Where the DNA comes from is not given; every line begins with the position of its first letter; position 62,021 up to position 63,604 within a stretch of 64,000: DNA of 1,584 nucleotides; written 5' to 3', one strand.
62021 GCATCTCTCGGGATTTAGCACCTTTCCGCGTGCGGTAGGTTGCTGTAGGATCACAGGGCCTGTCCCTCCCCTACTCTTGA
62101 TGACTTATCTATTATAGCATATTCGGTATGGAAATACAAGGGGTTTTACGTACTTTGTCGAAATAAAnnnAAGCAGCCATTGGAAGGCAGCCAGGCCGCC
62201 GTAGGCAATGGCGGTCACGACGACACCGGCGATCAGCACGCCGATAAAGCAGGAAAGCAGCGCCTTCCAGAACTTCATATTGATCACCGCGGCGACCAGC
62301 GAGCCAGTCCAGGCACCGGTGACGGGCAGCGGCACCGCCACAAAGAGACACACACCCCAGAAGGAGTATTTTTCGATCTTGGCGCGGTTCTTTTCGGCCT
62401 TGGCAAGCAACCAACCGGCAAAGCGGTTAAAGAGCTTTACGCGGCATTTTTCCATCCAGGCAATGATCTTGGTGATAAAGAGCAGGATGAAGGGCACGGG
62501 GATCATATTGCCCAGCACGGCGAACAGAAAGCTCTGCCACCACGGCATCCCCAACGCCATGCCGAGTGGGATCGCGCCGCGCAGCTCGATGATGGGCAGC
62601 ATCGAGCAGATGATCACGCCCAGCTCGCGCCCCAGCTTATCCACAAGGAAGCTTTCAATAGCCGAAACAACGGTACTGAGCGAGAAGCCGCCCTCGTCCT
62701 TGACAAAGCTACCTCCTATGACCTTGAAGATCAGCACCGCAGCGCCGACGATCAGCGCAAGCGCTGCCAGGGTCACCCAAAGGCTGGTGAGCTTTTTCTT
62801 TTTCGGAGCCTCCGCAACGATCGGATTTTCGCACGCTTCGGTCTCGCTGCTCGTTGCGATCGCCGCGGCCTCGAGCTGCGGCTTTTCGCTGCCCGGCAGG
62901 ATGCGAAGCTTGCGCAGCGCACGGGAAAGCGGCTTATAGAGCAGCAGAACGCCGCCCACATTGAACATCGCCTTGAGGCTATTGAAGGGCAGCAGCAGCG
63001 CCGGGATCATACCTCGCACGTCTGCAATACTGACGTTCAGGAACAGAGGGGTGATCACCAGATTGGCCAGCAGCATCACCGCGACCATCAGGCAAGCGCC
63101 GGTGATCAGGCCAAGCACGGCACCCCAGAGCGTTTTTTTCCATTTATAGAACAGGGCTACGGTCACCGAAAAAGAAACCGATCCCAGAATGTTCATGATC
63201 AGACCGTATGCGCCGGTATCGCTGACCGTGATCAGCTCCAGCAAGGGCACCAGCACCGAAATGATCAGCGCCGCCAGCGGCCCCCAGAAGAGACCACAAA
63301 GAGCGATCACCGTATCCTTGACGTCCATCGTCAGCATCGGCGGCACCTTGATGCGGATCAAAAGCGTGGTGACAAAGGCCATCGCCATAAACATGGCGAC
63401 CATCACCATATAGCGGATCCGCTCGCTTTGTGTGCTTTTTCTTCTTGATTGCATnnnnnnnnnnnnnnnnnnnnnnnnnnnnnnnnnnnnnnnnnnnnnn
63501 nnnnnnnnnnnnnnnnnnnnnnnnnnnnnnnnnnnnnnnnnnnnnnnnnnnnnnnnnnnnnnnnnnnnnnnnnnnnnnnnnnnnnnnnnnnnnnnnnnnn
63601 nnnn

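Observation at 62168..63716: FMN-riboswitch-controlled in-frame fusion of a RibU-like ECF S-component to a COG2426 (small-multidrug-export-like) membrane domain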

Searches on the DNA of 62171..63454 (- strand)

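Call 16: search_rna_families(sources=[L001, L002, L004, L007, L008, L009], threshold=gathering)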
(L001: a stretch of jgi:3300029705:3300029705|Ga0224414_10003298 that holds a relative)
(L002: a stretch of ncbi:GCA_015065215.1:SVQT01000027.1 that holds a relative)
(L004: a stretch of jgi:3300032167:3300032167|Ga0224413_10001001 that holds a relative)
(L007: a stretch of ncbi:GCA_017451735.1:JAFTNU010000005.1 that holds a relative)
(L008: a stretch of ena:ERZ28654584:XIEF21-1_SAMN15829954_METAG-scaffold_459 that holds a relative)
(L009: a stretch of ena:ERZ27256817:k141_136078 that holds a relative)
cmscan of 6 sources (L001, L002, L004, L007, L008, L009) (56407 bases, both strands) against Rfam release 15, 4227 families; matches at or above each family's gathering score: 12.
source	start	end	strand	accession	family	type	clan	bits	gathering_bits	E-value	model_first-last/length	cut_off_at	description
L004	5816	5933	+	RF00050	FMN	Cis-reg; riboswitch;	-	109.3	66.2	1.4e-24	1-138/138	no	FMN riboswitch aptamer (RFN element)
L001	5714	5869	+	RF00050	FMN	Cis-reg; riboswitch;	-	97.3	66.2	2.5e-21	1-138/138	no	FMN riboswitch aptamer (RFN element)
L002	4501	4656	+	RF00050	FMN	Cis-reg; riboswitch;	-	97.3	66.2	2.5e-21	1-138/138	no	FMN riboswitch aptamer (RFN element)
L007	436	609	+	RF00050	FMN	Cis-reg; riboswitch;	-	81.6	66.2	4.9e-17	1-138/138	no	FMN riboswitch aptamer (RFN element)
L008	417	590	+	RF00050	FMN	Cis-reg; riboswitch;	-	81.6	66.2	4.9e-17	1-138/138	no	FMN riboswitch aptamer (RFN element)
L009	640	813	+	RF00050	FMN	Cis-reg; riboswitch;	-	81.6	66.2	4.9e-17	1-138/138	no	FMN riboswitch aptamer (RFN element)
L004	8854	8938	+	RF00162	SAM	Cis-reg; riboswitch;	CL00012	76.2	44.4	3.6e-16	1-108/108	no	SAM riboswitch aptamer (S box leader)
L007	2101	2189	+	RF00162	SAM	Cis-reg; riboswitch;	CL00012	73.5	44.4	2.3e-15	1-108/108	no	SAM riboswitch aptamer (S box leader)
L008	2082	2170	+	RF00162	SAM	Cis-reg; riboswitch;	CL00012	73.5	44.4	2.3e-15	1-108/108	no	SAM riboswitch aptamer (S box leader)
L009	2305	2393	+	RF00162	SAM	Cis-reg; riboswitch;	CL00012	73.5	44.4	2.3e-15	1-108/108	no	SAM riboswitch aptamer (S box leader)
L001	7365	7450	+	RF00162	SAM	Cis-reg; riboswitch;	CL00012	64.3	44.4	1.1e-12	1-108/108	no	SAM riboswitch aptamer (S box leader)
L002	6152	6237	+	RF00162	SAM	Cis-reg; riboswitch;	CL00012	64.3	44.4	1.1e-12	1-108/108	no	SAM riboswitch aptamer (S box leader)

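Call 27: search_rna_families(sources=[L025, L031, L036, L039, L041, L043, L044, L051, L056, L059, L076, L078, L080, L089, L091, L093, L094, L079, L034, L049], threshold=gathering)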
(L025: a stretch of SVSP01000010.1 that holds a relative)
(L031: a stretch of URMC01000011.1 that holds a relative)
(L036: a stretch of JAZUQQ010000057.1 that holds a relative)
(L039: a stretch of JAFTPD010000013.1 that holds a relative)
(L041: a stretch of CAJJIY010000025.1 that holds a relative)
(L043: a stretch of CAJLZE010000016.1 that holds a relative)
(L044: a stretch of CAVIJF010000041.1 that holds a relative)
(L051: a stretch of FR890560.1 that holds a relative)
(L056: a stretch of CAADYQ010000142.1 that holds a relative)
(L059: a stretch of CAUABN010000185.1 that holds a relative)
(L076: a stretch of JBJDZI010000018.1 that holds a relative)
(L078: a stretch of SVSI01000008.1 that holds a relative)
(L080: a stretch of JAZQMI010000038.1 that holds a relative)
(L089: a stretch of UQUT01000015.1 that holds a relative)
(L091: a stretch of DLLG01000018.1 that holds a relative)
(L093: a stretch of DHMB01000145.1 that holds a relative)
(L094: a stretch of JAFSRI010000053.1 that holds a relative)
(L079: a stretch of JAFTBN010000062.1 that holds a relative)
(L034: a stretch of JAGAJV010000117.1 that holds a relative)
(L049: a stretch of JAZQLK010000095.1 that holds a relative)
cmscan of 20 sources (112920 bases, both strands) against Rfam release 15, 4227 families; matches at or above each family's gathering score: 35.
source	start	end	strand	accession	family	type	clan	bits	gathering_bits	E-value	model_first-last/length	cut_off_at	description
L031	2078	2212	+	RF00050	FMN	Cis-reg; riboswitch;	-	107.1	66.2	1.1e-23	1-138/138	no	FMN riboswitch aptamer (RFN element)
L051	2211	2328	+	RF00050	FMN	Cis-reg; riboswitch;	-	107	66.2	1.2e-23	1-138/138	no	FMN riboswitch aptamer (RFN element)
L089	2160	2279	+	RF00050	FMN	Cis-reg; riboswitch;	-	105.1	66.2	4e-23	1-138/138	no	FMN riboswitch aptamer (RFN element)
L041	2153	2288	+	RF00050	FMN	Cis-reg; riboswitch;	-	104.1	66.2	7.5e-23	1-138/138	no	FMN riboswitch aptamer (RFN element)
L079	4568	4684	-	RF00050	FMN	Cis-reg; riboswitch;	-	104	66.2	8e-23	1-138/138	no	FMN riboswitch aptamer (RFN element)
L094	1005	1117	+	RF00050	FMN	Cis-reg; riboswitch;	-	102.7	66.2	1.8e-22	1-138/138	no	FMN riboswitch aptamer (RFN element)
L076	1998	2120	+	RF00050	FMN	Cis-reg; riboswitch;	-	101.5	66.2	3.8e-22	1-138/138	no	FMN riboswitch aptamer (RFN element)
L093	374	493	+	RF00050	FMN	Cis-reg; riboswitch;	-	100.7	66.2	6.1e-22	1-138/138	no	FMN riboswitch aptamer (RFN element)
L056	2191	2311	+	RF00050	FMN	Cis-reg; riboswitch;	-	99.8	66.2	1.1e-21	1-138/138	no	FMN riboswitch aptamer (RFN element)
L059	1868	1988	+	RF00050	FMN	Cis-reg; riboswitch;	-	99.8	66.2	1.1e-21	1-138/138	no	FMN riboswitch aptamer (RFN element)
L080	927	1048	+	RF00050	FMN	Cis-reg; riboswitch;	-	98.5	66.2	2.5e-21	1-138/138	no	FMN riboswitch aptamer (RFN element)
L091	2162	2281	+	RF00050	FMN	Cis-reg; riboswitch;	-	98.3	66.2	2.8e-21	1-138/138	no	FMN riboswitch aptamer (RFN element)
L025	2192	2313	+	RF00050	FMN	Cis-reg; riboswitch;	-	94.2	66.2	3.8e-20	1-138/138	no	FMN riboswitch aptamer (RFN element)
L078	2236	2356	+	RF00050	FMN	Cis-reg; riboswitch;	-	91.9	66.2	1.5e-19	1-138/138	no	FMN riboswitch aptamer (RFN element)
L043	2148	2302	+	RF00050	FMN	Cis-reg; riboswitch;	-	91.3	66.2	2.3e-19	1-138/138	no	FMN riboswitch aptamer (RFN element)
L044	968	1099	+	RF00050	FMN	Cis-reg; riboswitch;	-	90.5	66.2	3.8e-19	1-138/138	no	FMN riboswitch aptamer (RFN element)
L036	2223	2342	+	RF00050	FMN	Cis-reg; riboswitch;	-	86.5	66.2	4.7e-18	1-138/138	no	FMN riboswitch aptamer (RFN element)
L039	1108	1249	+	RF00050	FMN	Cis-reg; riboswitch;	-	83.9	66.2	2.4e-17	1-138/138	no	FMN riboswitch aptamer (RFN element)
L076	3597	3683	+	RF00162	SAM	Cis-reg; riboswitch;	CL00012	80.2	44.4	5.1e-17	1-108/108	no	SAM riboswitch aptamer (S box leader)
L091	3559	3643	+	RF00162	SAM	Cis-reg; riboswitch;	CL00012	79.4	44.4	8.8e-17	1-108/108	no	SAM riboswitch aptamer (S box leader)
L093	1775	1859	+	RF00162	SAM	Cis-reg; riboswitch;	CL00012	79.4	44.4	8.8e-17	1-108/108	no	SAM riboswitch aptamer (S box leader)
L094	2508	2593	+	RF00162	SAM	Cis-reg; riboswitch;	CL00012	78.7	44.4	1.4e-16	1-108/108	no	SAM riboswitch aptamer (S box leader)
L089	3559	3643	+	RF00162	SAM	Cis-reg; riboswitch;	CL00012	77.9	44.4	2.3e-16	1-108/108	no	SAM riboswitch aptamer (S box leader)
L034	3563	3650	+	RF00162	SAM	Cis-reg; riboswitch;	CL00012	71.7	44.4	1.5e-14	1-108/108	no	SAM riboswitch aptamer (S box leader)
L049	2109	2194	+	RF00162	SAM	Cis-reg; riboswitch;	CL00012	70.5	44.4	3.2e-14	1-108/108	no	SAM riboswitch aptamer (S box leader)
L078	3606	3699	+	RF00162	SAM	Cis-reg; riboswitch;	CL00012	70.4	44.4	3.6e-14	1-108/108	no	SAM riboswitch aptamer (S box leader)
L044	4199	4291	+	RF00162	SAM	Cis-reg; riboswitch;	CL00012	69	44.4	9.3e-14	1-108/108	no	SAM riboswitch aptamer (S box leader)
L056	3575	3660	+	RF00162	SAM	Cis-reg; riboswitch;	CL00012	68.2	44.4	1.5e-13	1-108/108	no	SAM riboswitch aptamer (S box leader)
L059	3250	3335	+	RF00162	SAM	Cis-reg; riboswitch;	CL00012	68.2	44.4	1.5e-13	1-108/108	no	SAM riboswitch aptamer (S box leader)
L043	3603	3688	+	RF00162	SAM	Cis-reg; riboswitch;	CL00012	68.1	44.4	1.7e-13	1-108/108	no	SAM riboswitch aptamer (S box leader)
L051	3655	3745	+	RF00162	SAM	Cis-reg; riboswitch;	CL00012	67.9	44.4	1.9e-13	1-108/108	no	SAM riboswitch aptamer (S box leader)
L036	3594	3687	+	RF00162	SAM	Cis-reg; riboswitch;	CL00012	66.1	44.4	6.3e-13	1-108/108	no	SAM riboswitch aptamer (S box leader)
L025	3573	3666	+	RF00162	SAM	Cis-reg; riboswitch;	CL00012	65.3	44.4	1.1e-12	1-108/108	no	SAM riboswitch aptamer (S box leader)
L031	3729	3814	+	RF00162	SAM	Cis-reg; riboswitch;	CL00012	64.6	44.4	1.7e-12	1-108/108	no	SAM riboswitch aptamer (S box leader)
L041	3603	3688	+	RF00162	SAM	Cis-reg; riboswitch;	CL00012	64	44.4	2.5e-12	1-108/108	no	SAM riboswitch aptamer (S box leader)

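Call 28: search_rna_families(sources=[L054, L058, L066, L070, L081, L087, L010, L011, L013, L016, L017, L018, L020, L024, L027, L035, L040, L057, L063, L072], threshold=gathering)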
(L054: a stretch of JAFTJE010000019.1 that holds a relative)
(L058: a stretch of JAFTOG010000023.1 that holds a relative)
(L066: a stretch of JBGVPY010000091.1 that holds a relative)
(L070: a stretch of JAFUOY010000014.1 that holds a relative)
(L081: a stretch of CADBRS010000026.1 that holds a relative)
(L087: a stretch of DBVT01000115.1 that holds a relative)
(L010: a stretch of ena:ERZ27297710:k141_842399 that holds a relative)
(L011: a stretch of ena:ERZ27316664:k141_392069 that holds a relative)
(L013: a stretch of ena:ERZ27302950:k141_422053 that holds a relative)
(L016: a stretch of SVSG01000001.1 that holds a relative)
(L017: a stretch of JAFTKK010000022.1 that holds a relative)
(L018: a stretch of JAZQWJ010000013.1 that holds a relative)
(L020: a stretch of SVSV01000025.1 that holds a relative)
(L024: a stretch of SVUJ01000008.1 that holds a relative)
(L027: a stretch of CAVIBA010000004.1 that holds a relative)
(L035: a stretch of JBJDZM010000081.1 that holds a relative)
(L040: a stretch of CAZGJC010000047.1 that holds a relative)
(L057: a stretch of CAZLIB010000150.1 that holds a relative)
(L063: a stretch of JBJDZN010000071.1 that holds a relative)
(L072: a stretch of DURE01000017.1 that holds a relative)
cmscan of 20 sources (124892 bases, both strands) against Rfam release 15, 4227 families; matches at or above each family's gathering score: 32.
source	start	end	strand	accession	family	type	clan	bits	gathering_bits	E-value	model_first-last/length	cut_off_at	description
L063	1899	2017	+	RF00050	FMN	Cis-reg; riboswitch;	-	114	66.2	1.6e-25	1-138/138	no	FMN riboswitch aptamer (RFN element)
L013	105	236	+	RF00050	FMN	Cis-reg; riboswitch;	-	113.2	66.2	2.7e-25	1-138/138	no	FMN riboswitch aptamer (RFN element)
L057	519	645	+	RF00050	FMN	Cis-reg; riboswitch;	-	110.2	66.2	1.7e-24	1-138/138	no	FMN riboswitch aptamer (RFN element)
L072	2131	2248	+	RF00050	FMN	Cis-reg; riboswitch;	-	109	66.2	3.8e-24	1-138/138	no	FMN riboswitch aptamer (RFN element)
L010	4808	4926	+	RF00050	FMN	Cis-reg; riboswitch;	-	108.7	66.2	4.6e-24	1-138/138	no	FMN riboswitch aptamer (RFN element)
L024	2067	2185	+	RF00050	FMN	Cis-reg; riboswitch;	-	103.5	66.2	1.2e-22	1-138/138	no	FMN riboswitch aptamer (RFN element)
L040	338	466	+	RF00050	FMN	Cis-reg; riboswitch;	-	103.5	66.2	1.2e-22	1-138/138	no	FMN riboswitch aptamer (RFN element)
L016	1996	2115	+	RF00050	FMN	Cis-reg; riboswitch;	-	103.4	66.2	1.2e-22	1-138/138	no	FMN riboswitch aptamer (RFN element)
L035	1982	2115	+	RF00050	FMN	Cis-reg; riboswitch;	-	102.4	66.2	2.4e-22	1-138/138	no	FMN riboswitch aptamer (RFN element)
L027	2115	2232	+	RF00050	FMN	Cis-reg; riboswitch;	-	97.8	66.2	4.3e-21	1-138/138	no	FMN riboswitch aptamer (RFN element)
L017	497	632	+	RF00050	FMN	Cis-reg; riboswitch;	-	91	66.2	3.1e-19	1-138/138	no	FMN riboswitch aptamer (RFN element)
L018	951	1089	+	RF00050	FMN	Cis-reg; riboswitch;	-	88.7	66.2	1.3e-18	1-138/138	no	FMN riboswitch aptamer (RFN element)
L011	4768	4931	+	RF00050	FMN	Cis-reg; riboswitch;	-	88.5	66.2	1.4e-18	1-138/138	no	FMN riboswitch aptamer (RFN element)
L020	2054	2192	+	RF00050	FMN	Cis-reg; riboswitch;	-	88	66.2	1.9e-18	1-138/138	no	FMN riboswitch aptamer (RFN element)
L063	3512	3598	+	RF00162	SAM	Cis-reg; riboswitch;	CL00012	79.8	44.4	7.3e-17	1-108/108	no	SAM riboswitch aptamer (S box leader)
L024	3576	3664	+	RF00162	SAM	Cis-reg; riboswitch;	CL00012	79.5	44.4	8.9e-17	1-108/108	no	SAM riboswitch aptamer (S box leader)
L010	6352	6437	+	RF00162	SAM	Cis-reg; riboswitch;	CL00012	78.6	44.4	1.6e-16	1-108/108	no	SAM riboswitch aptamer (S box leader)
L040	1896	1983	+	RF00162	SAM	Cis-reg; riboswitch;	CL00012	77.6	44.4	3.1e-16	1-108/108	no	SAM riboswitch aptamer (S box leader)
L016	3568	3657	+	RF00162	SAM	Cis-reg; riboswitch;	CL00012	76.8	44.4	5.3e-16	1-108/108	no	SAM riboswitch aptamer (S box leader)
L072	3619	3705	+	RF00162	SAM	Cis-reg; riboswitch;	CL00012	76.2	44.4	7.9e-16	1-108/108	no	SAM riboswitch aptamer (S box leader)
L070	3588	3673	+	RF00162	SAM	Cis-reg; riboswitch;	CL00012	73.4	44.4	5.2e-15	1-108/108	no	SAM riboswitch aptamer (S box leader)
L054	3589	3675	+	RF00162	SAM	Cis-reg; riboswitch;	CL00012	72.7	44.4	8.5e-15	1-108/108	no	SAM riboswitch aptamer (S box leader)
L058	3590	3676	+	RF00162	SAM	Cis-reg; riboswitch;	CL00012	72.7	44.4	8.5e-15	1-108/108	no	SAM riboswitch aptamer (S box leader)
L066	3586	3671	+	RF00162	SAM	Cis-reg; riboswitch;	CL00012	72.6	44.4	9e-15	1-108/108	no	SAM riboswitch aptamer (S box leader)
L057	3061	3151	+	RF00162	SAM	Cis-reg; riboswitch;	CL00012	71.7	44.4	1.7e-14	1-108/108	no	SAM riboswitch aptamer (S box leader)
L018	2525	2614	+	RF00162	SAM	Cis-reg; riboswitch;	CL00012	69.8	44.4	5.8e-14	1-108/108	no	SAM riboswitch aptamer (S box leader)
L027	3609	3695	+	RF00162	SAM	Cis-reg; riboswitch;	CL00012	68.4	44.4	1.5e-13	1-108/108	no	SAM riboswitch aptamer (S box leader)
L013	1720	1807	+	RF00162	SAM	Cis-reg; riboswitch;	CL00012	68.2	44.4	1.7e-13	1-108/108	no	SAM riboswitch aptamer (S box leader)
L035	3728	3829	+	RF00162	SAM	Cis-reg; riboswitch;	CL00012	67.6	44.4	2.6e-13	1-108/108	no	SAM riboswitch aptamer (S box leader)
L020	3578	3678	+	RF00162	SAM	Cis-reg; riboswitch;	CL00012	66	44.4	7.7e-13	1-108/108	no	SAM riboswitch aptamer (S box leader)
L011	6317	6411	+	RF00162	SAM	Cis-reg; riboswitch;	CL00012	64.1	44.4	2.7e-12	1-108/108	no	SAM riboswitch aptamer (S box leader)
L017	2030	2137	+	RF00162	SAM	Cis-reg; riboswitch;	CL00012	63.4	44.4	4.3e-12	1-108/108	no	SAM riboswitch aptamer (S box leader)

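Call 48: search_rna_families(sources=[L096, L098, L102, L103, L104, L105, L109, L111, L114, L117, L121, L123, L125, L127, L131, L132, L137, L145, L151, L155], threshold=gathering)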
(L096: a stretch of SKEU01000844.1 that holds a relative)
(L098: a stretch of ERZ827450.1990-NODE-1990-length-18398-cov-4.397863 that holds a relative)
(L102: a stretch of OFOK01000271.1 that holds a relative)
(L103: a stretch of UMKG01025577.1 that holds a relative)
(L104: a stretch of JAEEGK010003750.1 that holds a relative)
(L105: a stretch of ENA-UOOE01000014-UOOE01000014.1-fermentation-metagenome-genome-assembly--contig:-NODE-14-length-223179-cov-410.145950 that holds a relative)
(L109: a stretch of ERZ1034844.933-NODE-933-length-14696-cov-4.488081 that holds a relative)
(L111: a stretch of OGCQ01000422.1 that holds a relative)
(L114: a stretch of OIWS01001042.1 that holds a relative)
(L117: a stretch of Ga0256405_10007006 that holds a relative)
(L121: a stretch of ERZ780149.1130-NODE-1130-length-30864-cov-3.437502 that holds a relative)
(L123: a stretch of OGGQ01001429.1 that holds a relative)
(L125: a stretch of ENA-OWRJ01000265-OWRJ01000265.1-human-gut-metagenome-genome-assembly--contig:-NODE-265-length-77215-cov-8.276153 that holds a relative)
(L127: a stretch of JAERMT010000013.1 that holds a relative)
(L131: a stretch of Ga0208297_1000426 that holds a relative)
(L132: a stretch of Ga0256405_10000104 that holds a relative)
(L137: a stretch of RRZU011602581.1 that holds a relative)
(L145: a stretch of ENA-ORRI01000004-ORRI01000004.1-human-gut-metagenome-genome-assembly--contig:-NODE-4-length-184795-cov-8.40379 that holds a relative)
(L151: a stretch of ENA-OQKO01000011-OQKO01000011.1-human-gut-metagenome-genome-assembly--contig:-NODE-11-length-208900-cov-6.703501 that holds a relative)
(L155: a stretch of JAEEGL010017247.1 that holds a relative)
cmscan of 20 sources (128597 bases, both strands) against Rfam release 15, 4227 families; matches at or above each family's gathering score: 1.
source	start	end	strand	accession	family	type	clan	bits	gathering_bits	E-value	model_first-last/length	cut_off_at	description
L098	6114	6212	-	RF00167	Purine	Cis-reg; riboswitch;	CL00123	46.2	37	0.0003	1-102/102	no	Purine riboswitch aptamer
